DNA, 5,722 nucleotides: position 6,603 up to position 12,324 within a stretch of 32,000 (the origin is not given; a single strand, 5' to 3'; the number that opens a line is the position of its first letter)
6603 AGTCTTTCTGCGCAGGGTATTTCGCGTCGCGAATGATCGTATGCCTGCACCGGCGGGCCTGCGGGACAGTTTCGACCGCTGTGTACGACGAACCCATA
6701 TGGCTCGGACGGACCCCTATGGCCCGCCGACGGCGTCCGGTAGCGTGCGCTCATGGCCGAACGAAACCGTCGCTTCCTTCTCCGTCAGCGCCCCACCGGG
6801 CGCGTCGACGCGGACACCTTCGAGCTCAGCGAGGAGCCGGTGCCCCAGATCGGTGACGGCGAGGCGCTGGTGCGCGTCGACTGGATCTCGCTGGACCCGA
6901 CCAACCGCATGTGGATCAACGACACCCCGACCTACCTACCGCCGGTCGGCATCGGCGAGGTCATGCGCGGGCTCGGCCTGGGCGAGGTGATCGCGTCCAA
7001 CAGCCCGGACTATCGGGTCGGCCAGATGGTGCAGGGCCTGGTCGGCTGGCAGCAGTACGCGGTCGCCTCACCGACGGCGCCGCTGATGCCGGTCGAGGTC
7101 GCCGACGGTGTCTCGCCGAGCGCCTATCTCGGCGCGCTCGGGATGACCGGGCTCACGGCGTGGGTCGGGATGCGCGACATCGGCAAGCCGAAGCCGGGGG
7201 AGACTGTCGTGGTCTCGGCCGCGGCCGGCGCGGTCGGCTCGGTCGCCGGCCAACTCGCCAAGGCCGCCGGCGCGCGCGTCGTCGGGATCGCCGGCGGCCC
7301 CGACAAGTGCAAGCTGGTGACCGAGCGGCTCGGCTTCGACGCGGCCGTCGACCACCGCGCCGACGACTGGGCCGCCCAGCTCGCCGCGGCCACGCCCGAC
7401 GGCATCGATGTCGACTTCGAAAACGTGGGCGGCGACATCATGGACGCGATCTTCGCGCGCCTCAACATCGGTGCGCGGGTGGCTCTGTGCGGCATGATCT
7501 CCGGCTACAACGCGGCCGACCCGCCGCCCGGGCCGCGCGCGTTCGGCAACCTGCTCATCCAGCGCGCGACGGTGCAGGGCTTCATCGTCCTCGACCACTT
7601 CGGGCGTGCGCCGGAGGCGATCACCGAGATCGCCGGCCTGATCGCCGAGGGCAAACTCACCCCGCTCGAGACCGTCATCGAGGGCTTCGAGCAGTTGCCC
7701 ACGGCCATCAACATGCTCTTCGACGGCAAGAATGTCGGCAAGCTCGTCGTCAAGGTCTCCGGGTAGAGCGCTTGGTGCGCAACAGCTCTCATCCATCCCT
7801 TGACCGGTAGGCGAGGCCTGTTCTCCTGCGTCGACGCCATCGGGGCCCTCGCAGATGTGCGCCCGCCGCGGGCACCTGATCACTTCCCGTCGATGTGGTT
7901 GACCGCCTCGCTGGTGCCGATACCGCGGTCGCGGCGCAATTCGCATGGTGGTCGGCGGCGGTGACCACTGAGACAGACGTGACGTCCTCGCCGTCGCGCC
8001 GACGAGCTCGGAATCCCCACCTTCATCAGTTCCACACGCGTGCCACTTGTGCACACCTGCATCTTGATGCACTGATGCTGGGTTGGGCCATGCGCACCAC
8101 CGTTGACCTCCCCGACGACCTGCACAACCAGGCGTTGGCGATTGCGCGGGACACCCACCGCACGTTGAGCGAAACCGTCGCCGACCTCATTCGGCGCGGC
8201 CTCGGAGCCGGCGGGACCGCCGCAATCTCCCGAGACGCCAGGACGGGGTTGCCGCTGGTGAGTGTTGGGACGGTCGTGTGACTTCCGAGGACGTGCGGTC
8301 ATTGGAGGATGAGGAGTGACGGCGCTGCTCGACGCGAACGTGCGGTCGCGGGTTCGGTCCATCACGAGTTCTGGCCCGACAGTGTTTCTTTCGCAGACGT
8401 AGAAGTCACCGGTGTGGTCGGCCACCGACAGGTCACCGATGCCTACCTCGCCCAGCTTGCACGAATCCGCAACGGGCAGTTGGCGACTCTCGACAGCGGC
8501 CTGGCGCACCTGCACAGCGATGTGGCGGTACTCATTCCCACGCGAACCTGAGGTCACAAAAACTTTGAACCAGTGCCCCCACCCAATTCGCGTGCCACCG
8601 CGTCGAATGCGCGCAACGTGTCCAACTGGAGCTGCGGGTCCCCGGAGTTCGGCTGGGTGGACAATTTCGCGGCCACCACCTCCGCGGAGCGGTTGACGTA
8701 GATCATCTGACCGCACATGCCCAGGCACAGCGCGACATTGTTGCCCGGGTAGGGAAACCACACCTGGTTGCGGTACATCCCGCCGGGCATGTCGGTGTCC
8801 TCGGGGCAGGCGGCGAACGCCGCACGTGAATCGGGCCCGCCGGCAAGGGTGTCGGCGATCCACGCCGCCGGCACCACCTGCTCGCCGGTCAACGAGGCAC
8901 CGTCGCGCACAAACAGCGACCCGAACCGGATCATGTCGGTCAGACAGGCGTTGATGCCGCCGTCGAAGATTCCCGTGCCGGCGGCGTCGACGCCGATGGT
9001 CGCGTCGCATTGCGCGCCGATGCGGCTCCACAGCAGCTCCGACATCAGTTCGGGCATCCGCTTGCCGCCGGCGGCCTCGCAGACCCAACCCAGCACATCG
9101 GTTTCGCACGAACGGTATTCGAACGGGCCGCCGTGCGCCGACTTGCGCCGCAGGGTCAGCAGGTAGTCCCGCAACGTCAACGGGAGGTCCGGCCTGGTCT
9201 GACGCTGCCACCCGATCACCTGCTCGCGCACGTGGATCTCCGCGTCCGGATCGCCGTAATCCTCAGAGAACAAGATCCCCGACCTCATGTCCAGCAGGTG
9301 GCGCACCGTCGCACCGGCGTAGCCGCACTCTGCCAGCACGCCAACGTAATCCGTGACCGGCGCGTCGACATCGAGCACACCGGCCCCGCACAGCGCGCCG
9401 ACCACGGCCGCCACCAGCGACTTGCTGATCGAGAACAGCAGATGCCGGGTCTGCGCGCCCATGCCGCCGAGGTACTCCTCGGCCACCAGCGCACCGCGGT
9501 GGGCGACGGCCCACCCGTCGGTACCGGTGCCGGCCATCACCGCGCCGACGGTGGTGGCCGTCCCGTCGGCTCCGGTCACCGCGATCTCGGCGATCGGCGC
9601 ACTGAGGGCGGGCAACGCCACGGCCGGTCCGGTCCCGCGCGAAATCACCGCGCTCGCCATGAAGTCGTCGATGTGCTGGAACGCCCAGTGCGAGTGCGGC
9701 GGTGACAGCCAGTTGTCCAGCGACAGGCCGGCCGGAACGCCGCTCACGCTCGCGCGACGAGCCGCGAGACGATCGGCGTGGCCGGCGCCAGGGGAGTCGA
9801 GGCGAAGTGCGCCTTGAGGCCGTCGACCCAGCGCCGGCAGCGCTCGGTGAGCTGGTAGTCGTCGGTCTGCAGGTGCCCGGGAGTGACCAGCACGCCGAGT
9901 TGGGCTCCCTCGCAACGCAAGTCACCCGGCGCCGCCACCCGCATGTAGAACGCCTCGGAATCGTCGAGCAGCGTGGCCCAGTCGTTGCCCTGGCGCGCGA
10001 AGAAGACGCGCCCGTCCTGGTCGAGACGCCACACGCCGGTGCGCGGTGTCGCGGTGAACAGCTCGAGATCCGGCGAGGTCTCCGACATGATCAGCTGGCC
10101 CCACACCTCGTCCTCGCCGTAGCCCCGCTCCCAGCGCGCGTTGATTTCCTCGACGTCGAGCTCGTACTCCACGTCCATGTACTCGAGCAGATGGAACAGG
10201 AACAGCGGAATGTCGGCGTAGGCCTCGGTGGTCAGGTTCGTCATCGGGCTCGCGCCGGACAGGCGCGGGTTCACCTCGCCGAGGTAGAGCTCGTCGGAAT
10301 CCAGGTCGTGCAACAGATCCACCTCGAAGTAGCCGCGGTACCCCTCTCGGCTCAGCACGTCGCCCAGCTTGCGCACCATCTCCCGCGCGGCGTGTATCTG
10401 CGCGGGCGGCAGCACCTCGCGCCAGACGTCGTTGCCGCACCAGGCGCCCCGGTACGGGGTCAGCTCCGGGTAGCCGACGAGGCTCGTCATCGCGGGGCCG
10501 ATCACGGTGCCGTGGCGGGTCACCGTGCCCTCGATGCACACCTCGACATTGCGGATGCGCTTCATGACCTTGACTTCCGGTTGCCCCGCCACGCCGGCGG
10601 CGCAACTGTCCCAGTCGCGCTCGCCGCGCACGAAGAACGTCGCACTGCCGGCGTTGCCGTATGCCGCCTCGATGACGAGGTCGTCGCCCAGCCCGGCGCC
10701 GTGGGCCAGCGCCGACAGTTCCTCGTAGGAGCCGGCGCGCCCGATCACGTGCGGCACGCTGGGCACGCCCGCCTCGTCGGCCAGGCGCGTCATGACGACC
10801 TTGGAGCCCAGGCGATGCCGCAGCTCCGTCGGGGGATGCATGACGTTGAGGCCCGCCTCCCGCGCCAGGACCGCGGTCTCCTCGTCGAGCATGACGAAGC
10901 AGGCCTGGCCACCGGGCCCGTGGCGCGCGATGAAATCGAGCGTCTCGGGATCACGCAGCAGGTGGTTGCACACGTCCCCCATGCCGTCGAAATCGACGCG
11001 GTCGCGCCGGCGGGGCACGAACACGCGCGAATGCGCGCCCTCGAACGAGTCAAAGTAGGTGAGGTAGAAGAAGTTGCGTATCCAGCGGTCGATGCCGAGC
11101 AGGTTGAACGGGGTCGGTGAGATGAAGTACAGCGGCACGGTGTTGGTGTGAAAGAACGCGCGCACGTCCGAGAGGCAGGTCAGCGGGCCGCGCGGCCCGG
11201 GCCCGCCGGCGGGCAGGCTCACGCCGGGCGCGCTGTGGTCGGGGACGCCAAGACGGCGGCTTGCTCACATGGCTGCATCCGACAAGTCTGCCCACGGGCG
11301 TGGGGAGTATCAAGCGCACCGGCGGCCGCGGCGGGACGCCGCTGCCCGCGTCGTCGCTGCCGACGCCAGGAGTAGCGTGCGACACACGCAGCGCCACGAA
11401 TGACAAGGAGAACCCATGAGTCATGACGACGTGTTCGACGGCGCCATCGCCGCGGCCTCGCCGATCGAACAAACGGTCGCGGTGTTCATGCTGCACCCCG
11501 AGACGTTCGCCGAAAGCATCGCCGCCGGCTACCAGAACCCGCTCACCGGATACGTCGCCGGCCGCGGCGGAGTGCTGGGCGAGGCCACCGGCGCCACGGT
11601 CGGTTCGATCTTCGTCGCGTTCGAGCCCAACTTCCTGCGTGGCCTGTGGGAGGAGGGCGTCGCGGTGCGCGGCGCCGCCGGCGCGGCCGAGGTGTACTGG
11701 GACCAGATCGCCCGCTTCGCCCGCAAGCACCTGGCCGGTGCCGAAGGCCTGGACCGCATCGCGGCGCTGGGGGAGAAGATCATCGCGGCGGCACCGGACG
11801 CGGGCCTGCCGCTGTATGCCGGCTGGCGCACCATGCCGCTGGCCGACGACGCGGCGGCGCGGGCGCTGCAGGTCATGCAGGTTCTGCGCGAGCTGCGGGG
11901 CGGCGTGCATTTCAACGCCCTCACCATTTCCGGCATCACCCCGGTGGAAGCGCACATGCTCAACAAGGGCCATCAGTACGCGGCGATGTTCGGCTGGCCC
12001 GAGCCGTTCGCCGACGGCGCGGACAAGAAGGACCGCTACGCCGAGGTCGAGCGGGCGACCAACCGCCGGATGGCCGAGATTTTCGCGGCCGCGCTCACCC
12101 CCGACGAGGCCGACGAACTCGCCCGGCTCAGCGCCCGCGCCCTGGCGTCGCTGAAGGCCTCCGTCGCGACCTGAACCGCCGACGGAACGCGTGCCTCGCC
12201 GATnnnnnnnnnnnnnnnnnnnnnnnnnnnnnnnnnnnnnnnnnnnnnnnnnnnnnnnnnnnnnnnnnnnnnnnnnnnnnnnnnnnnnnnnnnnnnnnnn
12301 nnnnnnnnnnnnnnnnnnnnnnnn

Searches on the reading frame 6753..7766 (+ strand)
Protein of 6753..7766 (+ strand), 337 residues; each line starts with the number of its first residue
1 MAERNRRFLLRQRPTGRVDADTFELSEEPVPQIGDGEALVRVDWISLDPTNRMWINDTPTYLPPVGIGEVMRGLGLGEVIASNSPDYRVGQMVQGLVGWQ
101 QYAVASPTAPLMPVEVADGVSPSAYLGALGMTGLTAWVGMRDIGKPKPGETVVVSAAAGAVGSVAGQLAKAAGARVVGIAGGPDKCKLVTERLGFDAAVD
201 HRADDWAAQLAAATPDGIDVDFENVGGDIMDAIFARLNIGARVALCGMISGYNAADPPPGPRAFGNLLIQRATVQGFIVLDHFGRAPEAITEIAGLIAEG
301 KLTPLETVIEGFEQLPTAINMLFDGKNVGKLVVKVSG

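Call 40: search_protein_families(library=pfam, proteins=[window:6753-7766:+], max_evalue=0.001)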
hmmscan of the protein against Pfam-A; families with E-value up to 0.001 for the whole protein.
window:6753-7766:+ (337 aa): 3 families
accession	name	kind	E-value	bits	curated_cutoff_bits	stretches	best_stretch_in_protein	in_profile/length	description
PF16884.10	ADH_N_2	-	4.9e-38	129.8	31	1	6-108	1-103/108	N-terminal domain of oxidoreductase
PF00107.32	ADH_zinc_N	-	2.3e-22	79.7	31.8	1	160-293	1-127/129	Zinc-binding dehydrogenase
PF13602.12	ADH_zinc_N_2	-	8.4e-13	49.8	27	1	193-333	1-134/134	Zinc-binding dehydrogenase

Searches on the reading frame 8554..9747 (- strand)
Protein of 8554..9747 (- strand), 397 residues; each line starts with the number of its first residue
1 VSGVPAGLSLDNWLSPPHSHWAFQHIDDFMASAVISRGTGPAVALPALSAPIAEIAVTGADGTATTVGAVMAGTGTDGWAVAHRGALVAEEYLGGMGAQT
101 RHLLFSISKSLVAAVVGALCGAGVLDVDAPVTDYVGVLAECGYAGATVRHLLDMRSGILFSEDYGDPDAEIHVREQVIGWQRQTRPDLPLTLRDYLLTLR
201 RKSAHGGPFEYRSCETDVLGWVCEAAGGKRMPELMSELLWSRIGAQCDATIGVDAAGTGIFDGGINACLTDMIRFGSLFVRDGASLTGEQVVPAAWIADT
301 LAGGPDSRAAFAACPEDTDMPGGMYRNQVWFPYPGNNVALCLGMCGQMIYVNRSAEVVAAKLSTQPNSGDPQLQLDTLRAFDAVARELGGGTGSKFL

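Call 40: search_protein_families(library=pfam, proteins=[window:8554-9747:-], max_evalue=0.001)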
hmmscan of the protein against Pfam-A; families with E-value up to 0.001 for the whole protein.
window:8554-9747:- (397 aa): 1 family
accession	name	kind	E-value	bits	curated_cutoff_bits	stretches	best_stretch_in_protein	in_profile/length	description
PF00144.29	Beta-lactamase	-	3.1e-34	119.1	27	1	72-378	10-323/329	Beta-lactamase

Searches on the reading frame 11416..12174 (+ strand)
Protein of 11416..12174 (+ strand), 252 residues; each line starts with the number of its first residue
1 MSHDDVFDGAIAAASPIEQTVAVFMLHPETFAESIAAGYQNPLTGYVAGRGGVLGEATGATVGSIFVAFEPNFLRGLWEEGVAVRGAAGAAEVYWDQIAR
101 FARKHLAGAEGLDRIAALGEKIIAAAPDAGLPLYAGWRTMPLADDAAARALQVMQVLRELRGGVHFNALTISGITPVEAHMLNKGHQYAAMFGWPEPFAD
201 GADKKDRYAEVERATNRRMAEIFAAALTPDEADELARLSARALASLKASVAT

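Call 40: search_protein_families(library=pfam, proteins=[window:11416-12174:+], max_evalue=0.001)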
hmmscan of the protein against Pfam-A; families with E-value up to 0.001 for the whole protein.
window:11416-12174:+ (252 aa): 1 family
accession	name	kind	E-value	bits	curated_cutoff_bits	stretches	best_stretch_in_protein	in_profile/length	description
PF21863.2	HTH_67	-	1.4e-34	120.4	27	1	13-247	4-262/268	Helix-turn-helix family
